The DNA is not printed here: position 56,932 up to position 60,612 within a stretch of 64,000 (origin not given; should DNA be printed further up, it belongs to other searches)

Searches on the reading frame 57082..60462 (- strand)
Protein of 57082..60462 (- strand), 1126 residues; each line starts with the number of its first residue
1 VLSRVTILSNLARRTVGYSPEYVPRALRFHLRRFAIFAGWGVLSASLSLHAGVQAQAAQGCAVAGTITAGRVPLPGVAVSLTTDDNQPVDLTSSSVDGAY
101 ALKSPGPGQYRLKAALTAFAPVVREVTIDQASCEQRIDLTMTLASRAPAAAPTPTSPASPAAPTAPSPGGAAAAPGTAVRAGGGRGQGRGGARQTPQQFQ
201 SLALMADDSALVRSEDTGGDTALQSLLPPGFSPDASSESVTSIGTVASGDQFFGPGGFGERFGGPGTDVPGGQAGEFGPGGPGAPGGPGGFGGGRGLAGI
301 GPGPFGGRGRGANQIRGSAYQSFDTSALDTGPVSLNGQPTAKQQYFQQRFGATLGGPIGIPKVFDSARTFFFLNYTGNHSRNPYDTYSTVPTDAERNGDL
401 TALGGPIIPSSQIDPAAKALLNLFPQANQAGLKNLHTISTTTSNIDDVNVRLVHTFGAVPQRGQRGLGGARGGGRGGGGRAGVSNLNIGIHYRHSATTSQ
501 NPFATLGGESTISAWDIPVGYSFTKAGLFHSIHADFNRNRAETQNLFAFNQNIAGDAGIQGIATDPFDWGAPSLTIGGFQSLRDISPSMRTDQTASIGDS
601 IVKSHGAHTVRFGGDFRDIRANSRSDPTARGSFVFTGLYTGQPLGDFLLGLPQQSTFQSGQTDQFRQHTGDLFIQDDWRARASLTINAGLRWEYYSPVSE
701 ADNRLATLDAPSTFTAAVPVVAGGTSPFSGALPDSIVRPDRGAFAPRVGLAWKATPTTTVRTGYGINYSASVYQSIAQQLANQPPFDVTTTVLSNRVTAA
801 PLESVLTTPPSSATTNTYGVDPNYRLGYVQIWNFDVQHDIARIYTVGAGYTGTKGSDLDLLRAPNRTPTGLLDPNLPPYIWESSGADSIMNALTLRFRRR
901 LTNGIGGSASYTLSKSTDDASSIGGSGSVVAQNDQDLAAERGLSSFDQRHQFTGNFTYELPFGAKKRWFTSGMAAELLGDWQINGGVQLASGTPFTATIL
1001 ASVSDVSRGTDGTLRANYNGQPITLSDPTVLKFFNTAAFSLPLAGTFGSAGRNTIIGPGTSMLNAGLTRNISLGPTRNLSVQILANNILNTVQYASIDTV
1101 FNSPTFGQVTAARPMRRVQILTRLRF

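Call 85: search_protein_families(library=pfam, proteins=[window:57082-60462:-], max_evalue=0.00001)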
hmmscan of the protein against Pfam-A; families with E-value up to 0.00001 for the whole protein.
window:57082-60462:- (1126 aa): 3 families
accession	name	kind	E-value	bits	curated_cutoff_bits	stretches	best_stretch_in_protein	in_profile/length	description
PF25183.1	OMP_b-brl_4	-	3.6e-159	532.3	30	2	496-1119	181-838/838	Outer membrane beta barrel domain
PF13620.12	CarboxypepD_reg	-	4.6e-08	33.7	32.3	1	63-141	2-81/82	Carboxypeptidase regulatory-like domain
PF00593.30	TonB_dep_Rec_b-barrel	-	1.2e-07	32.4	27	1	476-779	18-253/436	TonB dependent receptor-like, beta-barrel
